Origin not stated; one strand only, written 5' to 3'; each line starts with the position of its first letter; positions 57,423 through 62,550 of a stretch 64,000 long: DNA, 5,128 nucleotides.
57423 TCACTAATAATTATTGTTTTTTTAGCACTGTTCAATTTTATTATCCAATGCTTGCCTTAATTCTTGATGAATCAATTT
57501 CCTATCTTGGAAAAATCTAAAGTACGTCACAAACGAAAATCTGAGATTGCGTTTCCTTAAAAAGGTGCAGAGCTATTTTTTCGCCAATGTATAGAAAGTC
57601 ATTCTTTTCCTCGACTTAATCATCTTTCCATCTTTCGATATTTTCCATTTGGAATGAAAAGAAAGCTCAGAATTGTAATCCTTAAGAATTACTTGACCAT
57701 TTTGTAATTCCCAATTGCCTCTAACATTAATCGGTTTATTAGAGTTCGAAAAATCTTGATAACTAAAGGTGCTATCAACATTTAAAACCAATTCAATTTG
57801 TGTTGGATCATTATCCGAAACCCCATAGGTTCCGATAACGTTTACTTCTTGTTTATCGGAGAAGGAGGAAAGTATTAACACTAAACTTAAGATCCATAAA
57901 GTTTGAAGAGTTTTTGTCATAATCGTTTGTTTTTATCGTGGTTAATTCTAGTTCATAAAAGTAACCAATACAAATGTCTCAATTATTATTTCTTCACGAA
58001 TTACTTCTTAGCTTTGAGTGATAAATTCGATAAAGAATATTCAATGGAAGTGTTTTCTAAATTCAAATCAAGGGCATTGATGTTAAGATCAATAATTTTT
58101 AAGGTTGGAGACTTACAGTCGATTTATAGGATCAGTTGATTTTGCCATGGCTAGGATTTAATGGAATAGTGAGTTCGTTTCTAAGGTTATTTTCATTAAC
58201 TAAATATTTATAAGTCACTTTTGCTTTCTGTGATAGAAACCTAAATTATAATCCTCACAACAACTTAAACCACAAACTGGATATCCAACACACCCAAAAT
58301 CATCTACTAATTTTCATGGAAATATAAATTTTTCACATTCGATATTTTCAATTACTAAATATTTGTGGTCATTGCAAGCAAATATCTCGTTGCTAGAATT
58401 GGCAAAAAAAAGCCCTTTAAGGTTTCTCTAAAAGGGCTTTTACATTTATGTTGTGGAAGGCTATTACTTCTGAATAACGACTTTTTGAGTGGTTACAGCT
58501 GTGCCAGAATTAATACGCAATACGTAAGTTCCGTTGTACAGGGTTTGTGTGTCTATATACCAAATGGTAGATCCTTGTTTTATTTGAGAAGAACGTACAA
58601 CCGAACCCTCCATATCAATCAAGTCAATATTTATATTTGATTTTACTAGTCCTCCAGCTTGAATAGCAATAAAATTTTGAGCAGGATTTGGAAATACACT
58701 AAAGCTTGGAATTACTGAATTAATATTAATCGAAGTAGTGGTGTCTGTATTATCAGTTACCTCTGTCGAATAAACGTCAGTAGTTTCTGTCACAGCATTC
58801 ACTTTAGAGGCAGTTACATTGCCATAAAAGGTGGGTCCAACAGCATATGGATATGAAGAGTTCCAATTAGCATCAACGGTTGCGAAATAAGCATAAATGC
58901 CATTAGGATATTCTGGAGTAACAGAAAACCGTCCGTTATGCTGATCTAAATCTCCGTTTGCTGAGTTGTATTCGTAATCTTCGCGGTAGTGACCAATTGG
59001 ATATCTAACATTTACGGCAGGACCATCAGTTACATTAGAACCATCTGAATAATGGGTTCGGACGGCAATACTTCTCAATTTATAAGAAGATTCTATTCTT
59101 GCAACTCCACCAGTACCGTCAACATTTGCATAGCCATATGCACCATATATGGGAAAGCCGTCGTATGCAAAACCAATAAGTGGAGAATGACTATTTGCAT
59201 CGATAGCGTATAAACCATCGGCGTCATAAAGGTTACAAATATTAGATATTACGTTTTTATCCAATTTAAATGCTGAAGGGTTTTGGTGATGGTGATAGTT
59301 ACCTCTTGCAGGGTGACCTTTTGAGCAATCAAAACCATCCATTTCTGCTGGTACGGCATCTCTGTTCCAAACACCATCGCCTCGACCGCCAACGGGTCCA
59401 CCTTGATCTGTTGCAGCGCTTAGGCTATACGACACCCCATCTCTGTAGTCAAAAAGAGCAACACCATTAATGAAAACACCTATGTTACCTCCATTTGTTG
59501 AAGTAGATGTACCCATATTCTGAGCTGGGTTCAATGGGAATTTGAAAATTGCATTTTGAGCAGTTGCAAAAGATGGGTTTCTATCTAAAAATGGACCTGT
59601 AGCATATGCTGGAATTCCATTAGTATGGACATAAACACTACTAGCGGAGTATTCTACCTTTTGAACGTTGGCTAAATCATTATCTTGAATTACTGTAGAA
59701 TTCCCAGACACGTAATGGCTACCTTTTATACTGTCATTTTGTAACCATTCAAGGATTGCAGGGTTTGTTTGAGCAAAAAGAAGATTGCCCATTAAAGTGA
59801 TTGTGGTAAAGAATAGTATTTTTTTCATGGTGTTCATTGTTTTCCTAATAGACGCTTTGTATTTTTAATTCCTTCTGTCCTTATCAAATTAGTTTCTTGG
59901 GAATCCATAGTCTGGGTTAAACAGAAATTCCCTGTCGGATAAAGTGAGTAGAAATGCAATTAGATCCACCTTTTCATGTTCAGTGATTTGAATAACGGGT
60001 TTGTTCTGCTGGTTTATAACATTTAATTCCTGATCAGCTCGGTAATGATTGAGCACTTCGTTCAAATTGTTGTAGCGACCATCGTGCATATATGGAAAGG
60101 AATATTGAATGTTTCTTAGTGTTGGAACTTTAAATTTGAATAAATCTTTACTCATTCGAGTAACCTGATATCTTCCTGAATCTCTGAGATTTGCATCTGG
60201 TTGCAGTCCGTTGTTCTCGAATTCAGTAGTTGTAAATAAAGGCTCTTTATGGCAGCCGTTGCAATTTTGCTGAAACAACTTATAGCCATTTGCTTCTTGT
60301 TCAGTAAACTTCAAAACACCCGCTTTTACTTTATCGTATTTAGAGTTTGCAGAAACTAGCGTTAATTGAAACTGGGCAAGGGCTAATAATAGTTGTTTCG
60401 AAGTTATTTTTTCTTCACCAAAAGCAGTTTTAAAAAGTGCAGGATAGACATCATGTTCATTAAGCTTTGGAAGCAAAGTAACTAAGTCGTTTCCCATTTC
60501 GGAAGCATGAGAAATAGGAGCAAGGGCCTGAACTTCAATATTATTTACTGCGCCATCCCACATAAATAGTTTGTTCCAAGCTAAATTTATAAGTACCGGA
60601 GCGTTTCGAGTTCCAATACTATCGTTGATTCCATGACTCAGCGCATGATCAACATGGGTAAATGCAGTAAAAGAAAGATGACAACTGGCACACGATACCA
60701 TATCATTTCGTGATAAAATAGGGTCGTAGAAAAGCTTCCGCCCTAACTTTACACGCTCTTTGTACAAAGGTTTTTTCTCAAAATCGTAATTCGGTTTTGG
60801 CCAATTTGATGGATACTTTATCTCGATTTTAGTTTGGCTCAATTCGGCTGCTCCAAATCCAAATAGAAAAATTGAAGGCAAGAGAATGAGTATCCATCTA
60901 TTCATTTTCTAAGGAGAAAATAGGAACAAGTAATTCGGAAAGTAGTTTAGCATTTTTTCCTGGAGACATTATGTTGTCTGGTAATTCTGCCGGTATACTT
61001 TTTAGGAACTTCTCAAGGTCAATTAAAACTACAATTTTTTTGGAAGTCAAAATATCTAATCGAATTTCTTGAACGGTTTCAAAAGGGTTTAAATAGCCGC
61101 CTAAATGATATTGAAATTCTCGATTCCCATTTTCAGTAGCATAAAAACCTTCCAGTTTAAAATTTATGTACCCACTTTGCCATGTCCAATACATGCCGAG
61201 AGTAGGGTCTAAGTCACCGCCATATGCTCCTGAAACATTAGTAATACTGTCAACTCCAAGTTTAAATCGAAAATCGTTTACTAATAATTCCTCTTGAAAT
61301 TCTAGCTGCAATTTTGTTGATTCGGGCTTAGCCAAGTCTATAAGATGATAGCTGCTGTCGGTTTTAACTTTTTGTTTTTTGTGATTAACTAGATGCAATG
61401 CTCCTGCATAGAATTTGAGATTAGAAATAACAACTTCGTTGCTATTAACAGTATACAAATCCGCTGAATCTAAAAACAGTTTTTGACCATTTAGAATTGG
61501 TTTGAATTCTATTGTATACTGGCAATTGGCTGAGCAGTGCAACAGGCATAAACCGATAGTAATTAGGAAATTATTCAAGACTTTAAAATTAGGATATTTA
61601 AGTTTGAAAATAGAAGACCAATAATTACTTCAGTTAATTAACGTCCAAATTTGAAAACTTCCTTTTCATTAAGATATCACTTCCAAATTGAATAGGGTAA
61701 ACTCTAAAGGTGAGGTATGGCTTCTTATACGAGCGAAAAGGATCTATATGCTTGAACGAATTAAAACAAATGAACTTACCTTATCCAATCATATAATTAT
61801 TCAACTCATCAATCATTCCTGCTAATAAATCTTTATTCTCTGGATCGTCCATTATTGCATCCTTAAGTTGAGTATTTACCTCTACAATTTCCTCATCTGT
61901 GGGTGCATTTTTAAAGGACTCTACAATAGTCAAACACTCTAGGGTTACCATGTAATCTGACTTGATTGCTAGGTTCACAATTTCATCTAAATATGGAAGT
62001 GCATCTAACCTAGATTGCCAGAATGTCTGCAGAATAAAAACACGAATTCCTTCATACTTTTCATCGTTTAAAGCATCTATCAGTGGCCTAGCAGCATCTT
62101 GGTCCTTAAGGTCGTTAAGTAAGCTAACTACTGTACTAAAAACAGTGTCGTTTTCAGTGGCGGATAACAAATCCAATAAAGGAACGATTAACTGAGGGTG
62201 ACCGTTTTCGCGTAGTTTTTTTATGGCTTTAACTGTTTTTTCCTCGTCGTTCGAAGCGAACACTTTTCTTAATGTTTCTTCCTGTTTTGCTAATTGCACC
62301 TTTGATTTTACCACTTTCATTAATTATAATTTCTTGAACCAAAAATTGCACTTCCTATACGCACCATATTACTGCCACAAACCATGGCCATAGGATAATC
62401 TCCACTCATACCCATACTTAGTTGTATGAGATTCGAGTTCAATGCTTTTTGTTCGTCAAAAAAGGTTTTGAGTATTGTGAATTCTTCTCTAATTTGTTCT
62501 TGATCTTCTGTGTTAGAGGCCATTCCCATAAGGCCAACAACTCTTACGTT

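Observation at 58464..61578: MbnP-like / di-haem peroxidase pair coupled to a T9SS-exported YHYH protein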

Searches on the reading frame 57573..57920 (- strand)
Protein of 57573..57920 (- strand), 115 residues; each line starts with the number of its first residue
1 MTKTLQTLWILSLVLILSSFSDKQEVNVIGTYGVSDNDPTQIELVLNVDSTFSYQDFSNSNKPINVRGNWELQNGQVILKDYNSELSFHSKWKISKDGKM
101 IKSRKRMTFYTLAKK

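Call 3: search_protein_families(library=pfam, proteins=[window:57573-57920:-], max_evalue=0.01)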
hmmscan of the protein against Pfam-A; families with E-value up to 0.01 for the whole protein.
window:57573-57920:- (115 aa): 1 family
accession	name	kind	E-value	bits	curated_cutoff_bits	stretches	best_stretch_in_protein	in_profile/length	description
PF13159.12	DUF3994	-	0.00065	20.1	25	1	27-80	35-89/123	Domain of unknown function (DUF3994)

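Call 4: search_protein_families(library=ncbifam, proteins=[window:57573-57920:-], max_evalue=0.01)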
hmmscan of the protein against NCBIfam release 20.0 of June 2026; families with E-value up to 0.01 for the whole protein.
window:57573-57920:- (115 aa): 0 families

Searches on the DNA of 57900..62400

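Call 82: search_rna_families(source=window, start=57900, end=62400, threshold=gathering)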
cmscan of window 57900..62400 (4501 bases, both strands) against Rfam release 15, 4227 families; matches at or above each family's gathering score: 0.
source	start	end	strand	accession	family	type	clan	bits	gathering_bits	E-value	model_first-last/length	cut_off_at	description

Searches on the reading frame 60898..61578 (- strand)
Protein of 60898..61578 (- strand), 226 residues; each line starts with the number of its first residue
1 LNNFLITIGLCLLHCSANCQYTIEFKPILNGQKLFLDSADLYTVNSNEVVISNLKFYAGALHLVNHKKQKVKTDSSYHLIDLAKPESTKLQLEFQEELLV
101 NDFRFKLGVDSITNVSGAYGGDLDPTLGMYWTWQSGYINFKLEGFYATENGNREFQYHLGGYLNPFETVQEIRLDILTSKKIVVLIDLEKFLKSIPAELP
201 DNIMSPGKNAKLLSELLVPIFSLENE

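Call 3: search_protein_families(library=pfam, proteins=[window:60898-61578:-], max_evalue=0.01)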
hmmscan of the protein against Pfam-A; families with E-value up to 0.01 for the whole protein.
window:60898-61578:- (226 aa): 1 family
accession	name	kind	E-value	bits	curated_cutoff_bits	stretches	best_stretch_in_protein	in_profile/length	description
PF20243.3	MbnP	-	1.6e-37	129.7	27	1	21-197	4-181/189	MbnP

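Call 4: search_protein_families(library=ncbifam, proteins=[window:60898-61578:-], max_evalue=0.01)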
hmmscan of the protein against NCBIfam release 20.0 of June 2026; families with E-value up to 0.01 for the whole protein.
window:60898-61578:- (226 aa): 1 family
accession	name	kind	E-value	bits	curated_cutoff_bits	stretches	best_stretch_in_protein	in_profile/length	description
TIGR04052.2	MbnP_like_WxW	equivalog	7.2e-07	28.8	140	1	22-161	3-162/257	MbnP family copper-binding protein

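Call 5: search_solved_structures(query=window:60898-61578:-, max_evalue=1, show_alignments=2)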
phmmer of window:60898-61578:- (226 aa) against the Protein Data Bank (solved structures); distinct sequences matched with E-value up to 1: 0.

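Call 32: search_solved_structures(query=A1, max_evalue=10, show_alignments=3)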
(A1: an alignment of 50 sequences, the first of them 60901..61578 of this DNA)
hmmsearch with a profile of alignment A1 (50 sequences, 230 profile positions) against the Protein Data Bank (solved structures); distinct sequences matched with E-value up to 10: 0.

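Call 40: predict_structure(alignment_id=A1)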
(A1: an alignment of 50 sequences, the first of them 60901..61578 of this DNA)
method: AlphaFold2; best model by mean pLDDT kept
length: 226 residues; sequences in the alignment: 50
mean_pLDDT: 88.5   pTM: 0.86
mean pLDDT of the five models: 88.5, 87.2, 87.2, 86.8, 84.7
residues with pLDDT >= 90: 140; 70-90: 64; 50-70: 22; < 50: 0
segments of 3 or more residues with pLDDT < 50: none
pLDDT, mean of each block of 10 residues (from residue 1): 57 69 96 86 89 96 83 81 96 85 93 81 93 86 94 95 89 91 97 96 94 98 87
secondary structure, 60 per line:
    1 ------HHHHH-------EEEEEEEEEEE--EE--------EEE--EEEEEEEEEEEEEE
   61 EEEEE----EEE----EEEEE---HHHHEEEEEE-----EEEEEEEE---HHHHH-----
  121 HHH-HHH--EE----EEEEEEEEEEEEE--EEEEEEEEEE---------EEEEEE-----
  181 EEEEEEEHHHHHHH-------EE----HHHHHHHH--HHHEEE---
elements in order: H7-11 E19-29 E42-44 E47-65 E70-72 E77-81 H85-88 E89-94 E100-107 H111-115 E136-148 E151-160 E170-175 E181-187 H188-194 H208-215 E221-223

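Call 44: fold_search(model_id=the predicted structure, library=pdb)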
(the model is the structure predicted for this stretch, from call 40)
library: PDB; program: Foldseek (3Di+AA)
matches with E <= 10: 720; with E <= 0.001: 6
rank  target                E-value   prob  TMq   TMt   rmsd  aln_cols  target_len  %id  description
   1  7l6g_F                3.9e-09  1.00  0.67  0.53   5.8       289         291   16  MbnP from Methylosinus trichosporium (released 2021-05-26)
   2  7l6g_C                5.2e-09  1.00  0.56  0.45   6.3       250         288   16  MbnP from Methylosinus trichosporium (released 2021-05-26)
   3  7l6g_B                9.7e-09  1.00  0.58  0.47   5.8       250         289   16  MbnP from Methylosinus trichosporium (released 2021-05-26)
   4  7l6g_D                1.0e-08  1.00  0.63  0.51   5.2       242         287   16  MbnP from Methylosinus trichosporium (released 2021-05-26)
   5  7l6g_A                1.2e-08  1.00  0.61  0.48   5.4       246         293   16  MbnP from Methylosinus trichosporium (released 2021-05-26)
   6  7l6g_E                1.3e-08  1.00  0.57  0.45   6.2       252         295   18  MbnP from Methylosinus trichosporium (released 2021-05-26)
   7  1tlm_B                1.1e-01  0.18  0.20  0.30  17.0       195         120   11  STRUCTURAL ASPECTS OF INOTROPIC BIPYRIDINE BINDING: CRYSTAL STRUCTURE DETERMINATION TO 1.9 ANGSTROMS OF THE HUMAN SERU (released 1994-01-31)
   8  1thc_B                1.3e-01  0.16  0.18  0.27  14.9       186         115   12  CRYSTAL STRUCTURE DETERMINATION AT 2.3A OF HUMAN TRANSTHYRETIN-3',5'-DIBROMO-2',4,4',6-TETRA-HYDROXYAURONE COMPLEX (released 1993-07-15)
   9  2xtl_B                1.3e-01  0.13  0.13  0.07  11.9        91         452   12  Structure of the major pilus backbone protein from Streptococcus Agalactiae (released 2011-07-06)
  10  4bik_A                1.4e-01  0.15  0.16  0.09  10.0       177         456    7  Structure of a disulfide locked mutant of Intermedilysin with human CD59 (released 2013-05-08)
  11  2qpf_A                1.5e-01  0.16  0.18  0.28  16.1       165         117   13  Crystal Structure of Mouse Transthyretin (released 2007-11-27)
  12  5imt_A                1.6e-01  0.14  0.17  0.10   9.3       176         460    6  Toxin receptor complex (released 2016-08-24)
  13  1etb_2                1.7e-01  0.21  0.21  0.32  15.0       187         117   11  THE X-RAY CRYSTAL STRUCTURE REFINEMENTS OF NORMAL HUMAN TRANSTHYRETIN AND THE AMYLOIDOGENIC VAL 30-->MET VARIANT TO 1. (released 1995-01-26)
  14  8ve2_D                1.7e-01  0.18  0.19  0.29  15.3       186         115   11  Unliganded human transthyretin in the canonical conformation (released 2024-06-05)
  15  6rpt_C                1.9e-01  0.16  0.17  0.28  14.9       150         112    7  Structure of tick complement inhibitor CirpT1 complexed with macroglobubulin domain 4 of human complement C5 (released 2020-01-08)
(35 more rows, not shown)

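Call 52: find_homologous_proteins(query=window:60901-61578:-, max_evalue=0.001)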
Query window:60901-61578:- (226 aa): 1746 proteins with E <= 0.001 among 1976 candidates; the best 120 are listed.
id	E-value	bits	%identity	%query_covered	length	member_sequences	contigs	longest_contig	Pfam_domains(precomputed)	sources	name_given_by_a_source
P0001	1.3e-146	504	100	100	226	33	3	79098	PF20243.4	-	-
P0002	4.0e-106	372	72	100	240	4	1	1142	PF20243.4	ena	-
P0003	2.0e-101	357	75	94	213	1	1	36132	PF20243.4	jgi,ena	-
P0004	1.0e-81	292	91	64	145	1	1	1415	PF20243.4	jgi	jgi:hypothetical protein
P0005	1.2e-63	233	55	90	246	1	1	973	PF20243.4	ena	-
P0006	6.2e-50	188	46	91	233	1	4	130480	PF20243.4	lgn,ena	-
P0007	5.9e-49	185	43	94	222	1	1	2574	PF20243.4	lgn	-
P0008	1.2e-48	184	41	97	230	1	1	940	PF20243.4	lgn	-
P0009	1.9e-48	183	43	97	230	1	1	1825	PF20243.4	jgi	-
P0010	2.0e-48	183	43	95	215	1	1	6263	PF20243.4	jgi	jgi:hypothetical protein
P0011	3.4e-48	183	45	95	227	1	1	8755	PF20243.4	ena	-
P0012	7.1e-48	182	42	99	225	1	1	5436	PF20243.4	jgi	-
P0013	9.4e-48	181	46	90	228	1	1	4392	PF20243.4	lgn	-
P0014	1.5e-47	180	43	93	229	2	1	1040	PF20243.4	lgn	-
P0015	2.5e-47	180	47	95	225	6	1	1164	PF20243.4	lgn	-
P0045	7.6e-46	175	44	93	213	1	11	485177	PF20243.4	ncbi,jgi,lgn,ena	-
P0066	5.8e-45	172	41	96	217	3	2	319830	PF20243.4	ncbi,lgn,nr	ncbi:MAG: hypothetical protein H6586_00360 [Flavobacteriales bacterium]|nr:hypothetical protein [Fla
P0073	1.1e-44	171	39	96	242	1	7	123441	PF20243.4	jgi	-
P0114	6.4e-44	169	42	92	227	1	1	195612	PF20243.4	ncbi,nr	ncbi:MAG: hypothetical protein IPO63_03460 [Bacteroidetes bacterium]|nr:hypothetical protein [Bacter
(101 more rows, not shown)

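Call 53: find_encoding_contigs(protein=P0045, flank=6000, max_places=1)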
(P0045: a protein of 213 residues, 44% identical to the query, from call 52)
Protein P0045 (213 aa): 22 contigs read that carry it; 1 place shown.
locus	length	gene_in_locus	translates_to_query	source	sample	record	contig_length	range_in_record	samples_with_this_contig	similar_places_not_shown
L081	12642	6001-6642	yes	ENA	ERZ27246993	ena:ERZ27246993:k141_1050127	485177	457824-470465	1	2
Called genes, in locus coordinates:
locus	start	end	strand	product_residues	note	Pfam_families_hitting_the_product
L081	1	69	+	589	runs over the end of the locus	-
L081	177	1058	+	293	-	PF18075:FtsX_ECD, PF02687:FtsX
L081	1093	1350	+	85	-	PF11297:DUF3098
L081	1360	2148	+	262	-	PF02673:BacA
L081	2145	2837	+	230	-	PF01509:TruB_N, PF16198:TruB_C_2 (faint)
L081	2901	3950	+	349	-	PF02547:Queuosine_synth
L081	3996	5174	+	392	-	PF02771:Acyl-CoA_dh_N, PF02770:Acyl-CoA_dh_M, PF00441:Acyl-CoA_dh_1, PF08028:Acyl-CoA_dh_2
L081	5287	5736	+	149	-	PF19765:DUF6252 (weak), PF16428:DUF5025 (weak)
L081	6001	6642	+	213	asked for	PF20243:MbnP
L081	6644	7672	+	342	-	PF03150:CCP_MauG, PF00034:Cytochrom_C (weak)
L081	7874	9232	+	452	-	PF14240:YHYH, PF18962:Por_Secre_tail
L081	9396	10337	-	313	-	PF08545:ACP_syn_III, PF08541:ACP_syn_III_C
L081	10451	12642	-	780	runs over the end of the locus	PF03030:H_PPase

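Call 54: find_encoding_contigs(protein=P0066, flank=6000, max_places=1)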
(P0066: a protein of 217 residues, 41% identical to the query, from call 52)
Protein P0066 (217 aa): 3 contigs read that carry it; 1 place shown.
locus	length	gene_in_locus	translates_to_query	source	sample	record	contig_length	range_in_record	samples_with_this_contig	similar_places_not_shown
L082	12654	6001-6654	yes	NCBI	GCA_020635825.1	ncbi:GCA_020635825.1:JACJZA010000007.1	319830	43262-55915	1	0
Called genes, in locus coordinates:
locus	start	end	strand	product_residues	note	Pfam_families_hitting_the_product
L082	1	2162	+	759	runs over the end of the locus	PF01751:Toprim, PF01131:Topoisom_bac, PF13342:Toprim_Crpt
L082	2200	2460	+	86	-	-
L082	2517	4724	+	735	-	PF24885:TPR_NPHP3, PF00515:TPR_1, PF13181:TPR_8 (weak), PF13424:TPR_12, PF00515:TPR_1, PF13424:TPR_12, PF00515:TPR_1 (weak), PF07228:SpoIIE, +8 more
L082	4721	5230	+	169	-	PF07638:Sigma70_ECF (weak), PF04542:Sigma70_r2, PF08281:Sigma70_r4_2, PF04545:Sigma70_r4 (weak)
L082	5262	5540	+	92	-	-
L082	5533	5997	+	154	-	-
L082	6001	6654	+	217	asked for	PF20243:MbnP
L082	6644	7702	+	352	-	PF00034:Cytochrom_C (faint), PF03150:CCP_MauG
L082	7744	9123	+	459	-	PF14240:YHYH, PF18962:Por_Secre_tail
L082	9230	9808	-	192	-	PF18955:DUF5698, PF10035:DUF2179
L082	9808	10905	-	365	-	PF01926:MMR_HSR1, PF02421:FeoB_N, PF06071:YchF-GTPase_C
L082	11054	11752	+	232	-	PF01066:CDP-OH_P_transf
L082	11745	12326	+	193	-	PF16117:DUF4833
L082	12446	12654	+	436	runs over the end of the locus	PF07994:NAD_binding_5, PF01658:Inos-1-P_synth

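Call 55: find_encoding_contigs(protein=P0114, flank=6000, max_places=1)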
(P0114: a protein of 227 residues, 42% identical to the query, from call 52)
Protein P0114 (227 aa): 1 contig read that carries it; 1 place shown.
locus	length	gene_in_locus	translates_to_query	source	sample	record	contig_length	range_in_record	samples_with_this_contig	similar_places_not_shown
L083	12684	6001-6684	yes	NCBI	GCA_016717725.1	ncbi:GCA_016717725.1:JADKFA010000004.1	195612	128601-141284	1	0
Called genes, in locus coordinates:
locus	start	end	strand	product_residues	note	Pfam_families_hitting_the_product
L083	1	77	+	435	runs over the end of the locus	-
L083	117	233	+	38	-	-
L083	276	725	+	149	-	-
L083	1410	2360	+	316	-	PF18962:Por_Secre_tail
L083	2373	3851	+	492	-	-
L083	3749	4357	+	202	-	PF13884:Peptidase_S74 (weak)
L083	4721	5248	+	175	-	PF04542:Sigma70_r2, PF08281:Sigma70_r4_2, PF04545:Sigma70_r4 (weak), PF22233:PhyR_sigma-like (weak)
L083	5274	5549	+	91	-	-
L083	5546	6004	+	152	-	-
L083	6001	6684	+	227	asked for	PF20243:MbnP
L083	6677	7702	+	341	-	PF03150:CCP_MauG, PF00034:Cytochrom_C (faint)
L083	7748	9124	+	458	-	PF14240:YHYH, PF18962:Por_Secre_tail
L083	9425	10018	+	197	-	PF00583:Acetyltransf_1 (weak)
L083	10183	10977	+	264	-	PF01739:CheR (faint), PF05401:NodS, PF02353:CMAS, PF13489:Methyltransf_23, PF13847:Methyltransf_31, PF08241:Methyltransf_11, PF08242:Methyltransf_12, PF13649:Methyltransf_25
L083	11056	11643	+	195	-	PF06736:TMEM175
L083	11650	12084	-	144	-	PF18962:Por_Secre_tail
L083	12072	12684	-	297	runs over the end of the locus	-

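Call 56: find_encoding_contigs(protein=P0073, flank=6000, max_places=1)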
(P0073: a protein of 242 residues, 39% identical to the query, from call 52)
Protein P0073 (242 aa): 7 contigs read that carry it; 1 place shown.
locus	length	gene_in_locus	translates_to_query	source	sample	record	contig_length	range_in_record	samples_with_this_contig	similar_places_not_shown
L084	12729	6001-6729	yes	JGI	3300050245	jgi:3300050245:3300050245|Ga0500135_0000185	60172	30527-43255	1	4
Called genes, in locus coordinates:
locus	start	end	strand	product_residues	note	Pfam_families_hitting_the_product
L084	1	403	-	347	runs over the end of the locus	PF00044:Gp_dh_N, PF02800:Gp_dh_C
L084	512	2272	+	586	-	PF07732:Cu-oxidase_3, PF00394:Cu-oxidase (weak), PF07731:Cu-oxidase_2, PF18962:Por_Secre_tail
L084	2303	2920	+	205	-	PF00578:AhpC-TSA, PF08534:Redoxin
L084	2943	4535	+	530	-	PF00884:Sulfatase, PF01663:Phosphodiest (weak), PF16347:SGSH_C, PF18962:Por_Secre_tail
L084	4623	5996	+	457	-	PF14240:YHYH, PF18962:Por_Secre_tail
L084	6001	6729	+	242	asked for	PF20243:MbnP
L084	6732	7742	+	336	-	PF00034:Cytochrom_C (faint), PF03150:CCP_MauG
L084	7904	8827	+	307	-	PF01207:Dus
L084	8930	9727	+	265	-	PF01925:TauE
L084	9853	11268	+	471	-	PF00753:Lactamase_B, PF00581:Rhodanese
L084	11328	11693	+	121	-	PF00581:Rhodanese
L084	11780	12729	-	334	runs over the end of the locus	PF02463:SMC_N (weak), PF00005:ABC_tran, PF13304:AAA_21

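Call 74: search_protein_families(library=ncbifam, proteins=[L082:5533-5997:+, L082:5262-5540:+, L082:4721-5230:+], max_evalue=1)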
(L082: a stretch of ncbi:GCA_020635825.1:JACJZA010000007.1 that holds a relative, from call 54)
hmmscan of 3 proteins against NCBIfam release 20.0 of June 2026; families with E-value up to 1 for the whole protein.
L082:5533-5997:+ (154 aa): 4 families
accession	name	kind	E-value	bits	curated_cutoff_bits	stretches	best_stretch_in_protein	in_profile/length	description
NF033512.1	T2SS_chap_CpaB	equivalog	0.0052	16.8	90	1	3-114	1-105/206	metalloprotease secretion chaperone CpaB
NF046001.1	SecDF_plasm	equivalog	0.0075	14.4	500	1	2-140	538-670/878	protein translocase subunit SecDF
NF007769.1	PRK10455.1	equivalog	0.037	14.3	174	1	35-145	40-150/160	ATP-independent periplasmic protein-refolding chaperone Spy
TIGR02681.1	phage_pRha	subfamily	0.42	10.7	45.95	1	112-145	22-55/108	phage regulatory protein, Rha family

L082:5262-5540:+ (92 aa): 0 families

L082:4721-5230:+ (169 aa): 116 families (the best 25 are shown)
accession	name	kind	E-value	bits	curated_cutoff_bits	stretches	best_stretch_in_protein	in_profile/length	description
NF004113.0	PRK05602.1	equivalog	1.1e-32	113.4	208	1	7-168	48-201/211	RNA polymerase sigma factor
TIGR02985.1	Sig70_bacteroi1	subfamily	8.5e-32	110.6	126.4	1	6-168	3-162/162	RNA polymerase sigma-70 factor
NF007223.0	PRK09641.1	equivalog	3.9e-31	108.4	209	1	8-168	22-184/187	RNA polymerase sigma factor SigW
TIGR02937.1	sigma70-ECF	superfamily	1.3e-30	106.3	42.9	1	6-168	3-165/165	sigma-70 family RNA polymerase sigma factor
NF006930.0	PRK09415.1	subfamily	3.9e-30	105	198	1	2-168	14-175/179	RNA polymerase factor sigma C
TIGR02950.1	SigM_subfam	subfamily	1.9e-29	102.5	147.95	1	5-168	1-158/159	RNA polymerase sigma factor, SigM family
NF058625.1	sigma_PG0214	equivalog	7.9e-29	100.5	130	1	7-168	7-161/170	GFO_1088 family ECF-type sigma factor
NF006089.0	PRK08241.1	subfamily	2.3e-28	99.3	240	1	9-166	27-202/343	RNA polymerase subunit sigma-70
NF008888.0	PRK11922.1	equivalog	2.2e-27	96.2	204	1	6-168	32-196/231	RNA polymerase sigma factor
TIGR02948.1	SigW_bacill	equivalog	2.6e-26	92.8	243.1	1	8-168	22-184/187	RNA polymerase sigma factor SigW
NF009166.1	PRK12513.1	equivalog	5.2e-26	91.5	206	1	8-169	26-187/193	RNA polymerase sigma factor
TIGR02939.1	RpoE_Sigma70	equivalog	2.9e-25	89.4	236.15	1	15-168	31-186/190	RNA polymerase sigma factor RpoE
NF007215.0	PRK09637.1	equivalog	6.1e-25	88.3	212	1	5-168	2-154/181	RNA polymerase sigma factor SigZ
NF007222.0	PRK09640.1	equivalog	1.3e-24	86.8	194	1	12-168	34-182/188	RNA polymerase sigma factor SigX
TIGR02960.1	SigX5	hypoth_equivalog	2.5e-24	86.1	264.75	2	13-79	14-80/322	RNA polymerase sigma-70 factor, TIGR02960 family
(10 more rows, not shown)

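Call 75: search_protein_families(library=pfam, proteins=[L082:5533-5997:+, L082:5262-5540:+, L083:5546-6004:+], max_evalue=1)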
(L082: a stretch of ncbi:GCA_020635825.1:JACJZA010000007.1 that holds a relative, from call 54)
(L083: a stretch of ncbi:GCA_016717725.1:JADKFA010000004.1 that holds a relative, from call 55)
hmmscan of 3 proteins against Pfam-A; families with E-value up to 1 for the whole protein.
L082:5533-5997:+ (154 aa): 3 families
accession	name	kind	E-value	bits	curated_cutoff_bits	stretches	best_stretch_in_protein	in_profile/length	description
PF13801.11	Metal_resist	-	0.032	14.8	29.2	1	14-94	2-82/125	Heavy-metal resistance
PF01628.27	HrcA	-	0.046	14.1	22.2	1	56-140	102-185/215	HrcA protein C terminal domain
PF14584.11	DUF4446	-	0.18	12.3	27.4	1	6-98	1-92/150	Protein of unknown function (DUF4446)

L082:5262-5540:+ (92 aa): 0 families

L083:5546-6004:+ (152 aa): 1 family
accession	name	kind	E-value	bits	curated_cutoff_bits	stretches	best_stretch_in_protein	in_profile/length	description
PF21747.2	YpoC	-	0.15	12.5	27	0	58-108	17-69/111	YpoC-like protein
